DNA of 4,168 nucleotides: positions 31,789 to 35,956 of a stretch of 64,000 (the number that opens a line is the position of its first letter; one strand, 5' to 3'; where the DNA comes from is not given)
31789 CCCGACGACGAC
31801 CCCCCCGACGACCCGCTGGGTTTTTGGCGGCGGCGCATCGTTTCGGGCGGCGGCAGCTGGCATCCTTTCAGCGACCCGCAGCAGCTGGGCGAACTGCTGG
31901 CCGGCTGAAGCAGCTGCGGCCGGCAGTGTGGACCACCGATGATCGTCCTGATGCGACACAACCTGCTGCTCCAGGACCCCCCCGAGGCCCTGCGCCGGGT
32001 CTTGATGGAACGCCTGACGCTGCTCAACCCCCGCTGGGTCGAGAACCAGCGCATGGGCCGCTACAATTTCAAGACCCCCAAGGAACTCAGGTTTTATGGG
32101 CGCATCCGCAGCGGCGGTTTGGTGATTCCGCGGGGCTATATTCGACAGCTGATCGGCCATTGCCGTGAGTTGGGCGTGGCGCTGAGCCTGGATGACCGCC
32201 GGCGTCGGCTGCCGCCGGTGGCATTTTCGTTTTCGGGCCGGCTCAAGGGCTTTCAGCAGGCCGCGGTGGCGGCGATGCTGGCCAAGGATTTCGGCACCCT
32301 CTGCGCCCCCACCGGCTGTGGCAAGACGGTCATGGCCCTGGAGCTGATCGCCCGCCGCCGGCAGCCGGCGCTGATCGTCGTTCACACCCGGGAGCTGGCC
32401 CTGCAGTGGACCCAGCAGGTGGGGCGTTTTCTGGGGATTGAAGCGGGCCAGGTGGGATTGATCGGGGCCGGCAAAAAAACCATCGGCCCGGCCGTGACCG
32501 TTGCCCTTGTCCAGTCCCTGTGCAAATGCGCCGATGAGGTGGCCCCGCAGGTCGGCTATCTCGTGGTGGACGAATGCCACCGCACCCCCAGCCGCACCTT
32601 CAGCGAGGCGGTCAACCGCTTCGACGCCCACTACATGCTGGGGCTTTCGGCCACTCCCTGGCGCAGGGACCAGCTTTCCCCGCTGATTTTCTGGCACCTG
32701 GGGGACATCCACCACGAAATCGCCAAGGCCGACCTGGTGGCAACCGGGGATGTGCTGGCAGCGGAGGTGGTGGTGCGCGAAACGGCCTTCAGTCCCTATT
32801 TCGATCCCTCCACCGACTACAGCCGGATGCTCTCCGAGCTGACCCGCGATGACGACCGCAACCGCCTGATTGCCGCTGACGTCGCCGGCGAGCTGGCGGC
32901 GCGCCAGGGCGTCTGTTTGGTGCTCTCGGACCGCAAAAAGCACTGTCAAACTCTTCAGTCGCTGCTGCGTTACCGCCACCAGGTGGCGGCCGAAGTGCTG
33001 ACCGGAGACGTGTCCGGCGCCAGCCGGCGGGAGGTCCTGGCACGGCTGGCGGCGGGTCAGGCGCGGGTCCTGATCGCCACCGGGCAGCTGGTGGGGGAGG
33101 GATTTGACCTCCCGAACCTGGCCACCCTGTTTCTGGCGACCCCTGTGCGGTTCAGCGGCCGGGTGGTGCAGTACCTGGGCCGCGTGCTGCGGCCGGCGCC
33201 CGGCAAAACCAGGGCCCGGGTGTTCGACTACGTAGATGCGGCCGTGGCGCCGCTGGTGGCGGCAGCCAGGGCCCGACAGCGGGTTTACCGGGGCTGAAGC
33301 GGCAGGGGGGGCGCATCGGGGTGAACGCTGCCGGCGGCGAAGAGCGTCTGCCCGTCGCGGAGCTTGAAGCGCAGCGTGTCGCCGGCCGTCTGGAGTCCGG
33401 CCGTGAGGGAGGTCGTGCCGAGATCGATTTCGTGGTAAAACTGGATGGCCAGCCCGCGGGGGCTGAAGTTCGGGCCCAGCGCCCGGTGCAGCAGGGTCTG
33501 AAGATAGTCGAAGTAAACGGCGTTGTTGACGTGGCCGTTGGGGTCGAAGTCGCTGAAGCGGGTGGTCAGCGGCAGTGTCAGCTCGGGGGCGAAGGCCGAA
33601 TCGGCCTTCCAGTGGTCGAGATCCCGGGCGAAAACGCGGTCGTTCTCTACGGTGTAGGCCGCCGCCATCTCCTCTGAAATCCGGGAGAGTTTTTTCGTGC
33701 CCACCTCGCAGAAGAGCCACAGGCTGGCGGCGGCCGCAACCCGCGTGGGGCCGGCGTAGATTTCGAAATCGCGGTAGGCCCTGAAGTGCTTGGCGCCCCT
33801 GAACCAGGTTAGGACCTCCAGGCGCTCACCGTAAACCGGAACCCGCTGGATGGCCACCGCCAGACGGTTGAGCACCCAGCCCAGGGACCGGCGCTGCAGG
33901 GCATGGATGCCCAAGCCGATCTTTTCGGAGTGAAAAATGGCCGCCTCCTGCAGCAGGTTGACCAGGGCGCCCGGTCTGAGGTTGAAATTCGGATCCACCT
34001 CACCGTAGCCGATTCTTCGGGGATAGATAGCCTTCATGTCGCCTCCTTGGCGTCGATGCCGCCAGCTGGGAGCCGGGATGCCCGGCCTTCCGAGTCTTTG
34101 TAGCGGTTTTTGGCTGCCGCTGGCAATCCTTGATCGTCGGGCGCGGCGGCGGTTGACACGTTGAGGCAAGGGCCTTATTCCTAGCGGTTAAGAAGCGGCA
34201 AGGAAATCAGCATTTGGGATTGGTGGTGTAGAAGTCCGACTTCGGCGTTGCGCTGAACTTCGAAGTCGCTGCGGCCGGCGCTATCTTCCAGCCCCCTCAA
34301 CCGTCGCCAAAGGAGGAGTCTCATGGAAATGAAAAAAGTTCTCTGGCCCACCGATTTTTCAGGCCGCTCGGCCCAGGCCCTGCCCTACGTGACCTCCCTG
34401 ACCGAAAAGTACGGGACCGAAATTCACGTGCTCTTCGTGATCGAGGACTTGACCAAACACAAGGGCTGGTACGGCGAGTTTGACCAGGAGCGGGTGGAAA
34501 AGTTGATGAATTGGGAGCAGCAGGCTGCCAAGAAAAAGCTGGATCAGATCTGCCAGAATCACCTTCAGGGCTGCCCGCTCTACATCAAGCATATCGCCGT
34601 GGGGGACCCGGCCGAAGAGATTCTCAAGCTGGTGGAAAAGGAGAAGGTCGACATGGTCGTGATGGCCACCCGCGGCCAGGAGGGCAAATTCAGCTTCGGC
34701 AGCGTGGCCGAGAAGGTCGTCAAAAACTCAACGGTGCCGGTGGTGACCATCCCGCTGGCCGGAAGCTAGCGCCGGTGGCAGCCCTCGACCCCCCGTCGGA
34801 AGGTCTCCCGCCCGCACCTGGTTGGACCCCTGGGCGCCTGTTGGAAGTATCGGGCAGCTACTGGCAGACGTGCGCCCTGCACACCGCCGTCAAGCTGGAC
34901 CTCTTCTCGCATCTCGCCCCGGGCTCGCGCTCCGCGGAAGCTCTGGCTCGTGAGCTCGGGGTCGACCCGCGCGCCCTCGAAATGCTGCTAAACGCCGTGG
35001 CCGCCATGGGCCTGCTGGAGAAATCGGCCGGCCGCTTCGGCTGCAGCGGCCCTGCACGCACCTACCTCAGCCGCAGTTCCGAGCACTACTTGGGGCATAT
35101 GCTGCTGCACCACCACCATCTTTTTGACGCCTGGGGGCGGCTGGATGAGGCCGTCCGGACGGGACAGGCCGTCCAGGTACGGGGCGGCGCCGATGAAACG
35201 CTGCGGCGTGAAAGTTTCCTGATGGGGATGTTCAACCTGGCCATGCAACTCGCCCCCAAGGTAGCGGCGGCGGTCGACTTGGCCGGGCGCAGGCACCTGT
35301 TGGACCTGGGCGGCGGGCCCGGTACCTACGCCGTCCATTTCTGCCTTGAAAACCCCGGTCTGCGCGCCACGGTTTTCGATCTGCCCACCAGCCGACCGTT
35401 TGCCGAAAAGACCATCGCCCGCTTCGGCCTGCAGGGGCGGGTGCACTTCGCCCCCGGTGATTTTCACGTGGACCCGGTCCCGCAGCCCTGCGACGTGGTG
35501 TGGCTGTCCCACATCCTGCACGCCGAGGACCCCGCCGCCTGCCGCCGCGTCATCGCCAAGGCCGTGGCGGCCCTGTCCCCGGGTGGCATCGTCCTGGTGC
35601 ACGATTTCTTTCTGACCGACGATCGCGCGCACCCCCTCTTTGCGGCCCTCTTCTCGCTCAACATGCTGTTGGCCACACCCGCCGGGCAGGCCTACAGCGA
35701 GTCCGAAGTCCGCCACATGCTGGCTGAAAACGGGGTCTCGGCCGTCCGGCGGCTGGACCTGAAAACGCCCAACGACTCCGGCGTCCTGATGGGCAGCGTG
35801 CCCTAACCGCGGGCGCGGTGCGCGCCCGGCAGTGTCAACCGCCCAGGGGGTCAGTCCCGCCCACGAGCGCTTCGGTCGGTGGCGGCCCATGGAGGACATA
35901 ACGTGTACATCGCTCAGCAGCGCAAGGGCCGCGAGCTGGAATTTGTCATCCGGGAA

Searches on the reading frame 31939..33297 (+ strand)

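Call 26: search_protein_families(library=pfam, proteins=[window:31939-33297:+], max_evalue=0.00001)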
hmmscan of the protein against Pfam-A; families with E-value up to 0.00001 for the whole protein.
window:31939-33297:+ (452 aa): 3 families
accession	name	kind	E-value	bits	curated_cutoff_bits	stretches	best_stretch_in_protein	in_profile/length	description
PF04851.21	ResIII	-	6.7e-21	75.3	22.5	1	106-240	8-162/164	Type III restriction enzyme, res subunit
PF00270.35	DEAD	-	2.1e-14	54.1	26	1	105-241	3-161/167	DEAD/DEAH box helicase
PF00271.37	Helicase_C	-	7.6e-10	39.5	23.5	1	320-418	12-108/110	Helicase conserved C-terminal domain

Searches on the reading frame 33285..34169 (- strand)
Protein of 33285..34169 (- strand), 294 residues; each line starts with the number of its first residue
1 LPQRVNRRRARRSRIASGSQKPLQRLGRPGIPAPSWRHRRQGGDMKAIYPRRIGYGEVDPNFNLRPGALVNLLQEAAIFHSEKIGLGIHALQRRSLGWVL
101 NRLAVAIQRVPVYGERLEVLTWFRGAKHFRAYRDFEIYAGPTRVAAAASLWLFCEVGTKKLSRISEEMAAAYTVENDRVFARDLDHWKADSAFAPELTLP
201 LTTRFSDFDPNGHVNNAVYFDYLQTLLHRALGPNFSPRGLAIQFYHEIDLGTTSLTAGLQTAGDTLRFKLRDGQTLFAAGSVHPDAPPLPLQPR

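Call 26: search_protein_families(library=pfam, proteins=[window:33285-34169:-], max_evalue=0.00001)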
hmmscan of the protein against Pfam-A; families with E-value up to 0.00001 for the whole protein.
window:33285-34169:- (294 aa): 3 families
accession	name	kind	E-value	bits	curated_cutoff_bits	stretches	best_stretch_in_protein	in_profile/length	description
PF01643.23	Acyl-ACP_TE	-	8.6e-20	71.2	23.7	1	53-172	10-131/131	Acyl-ACP thioesterase N-terminal domain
PF13279.12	4HBT_2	-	2.3e-10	41.4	25.5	0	55-171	3-121/122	Thioesterase-like superfamily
PF20791.3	Acyl-ACP_TE_C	-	5.8e-08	33.3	21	1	199-253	10-64/101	Acyl-ACP thioesterase C-terminal domain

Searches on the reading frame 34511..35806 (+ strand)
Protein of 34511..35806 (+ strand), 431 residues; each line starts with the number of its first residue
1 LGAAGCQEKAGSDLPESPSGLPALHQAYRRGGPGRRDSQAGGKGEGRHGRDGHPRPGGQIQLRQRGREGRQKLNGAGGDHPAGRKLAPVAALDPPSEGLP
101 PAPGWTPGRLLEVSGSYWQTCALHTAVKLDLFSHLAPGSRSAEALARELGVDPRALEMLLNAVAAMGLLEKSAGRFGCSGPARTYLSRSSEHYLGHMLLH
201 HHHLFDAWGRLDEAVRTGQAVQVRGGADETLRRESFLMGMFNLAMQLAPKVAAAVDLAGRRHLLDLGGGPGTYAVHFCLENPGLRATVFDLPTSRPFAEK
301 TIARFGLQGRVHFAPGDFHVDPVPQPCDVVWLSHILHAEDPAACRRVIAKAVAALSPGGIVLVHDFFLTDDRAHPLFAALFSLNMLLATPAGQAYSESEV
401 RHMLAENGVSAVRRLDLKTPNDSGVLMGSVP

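Call 26: search_protein_families(library=pfam, proteins=[window:34511-35806:+], max_evalue=0.00001)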
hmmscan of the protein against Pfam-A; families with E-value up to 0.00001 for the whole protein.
window:34511-35806:+ (431 aa): 5 families
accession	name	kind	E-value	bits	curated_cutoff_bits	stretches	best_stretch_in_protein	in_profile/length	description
PF00891.24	Methyltransf_2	-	3.7e-26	92.2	22.3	1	232-408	35-208/210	O-methyltransferase domain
PF08100.18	Dimerisation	-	3.1e-11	43.4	25.6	1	108-177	7-82/93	O-methyltransferase dimerisation domain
PF08242.18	Methyltransf_12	-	6e-07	30.5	30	1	264-360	1-97/98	Methyltransferase domain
PF13649.12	Methyltransf_25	-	6.1e-06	27.3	27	0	264-359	2-97/97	Methyltransferase domain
PF13489.12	Methyltransf_23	-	6.9e-06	26.3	27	0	251-408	13-158/164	Methyltransferase domain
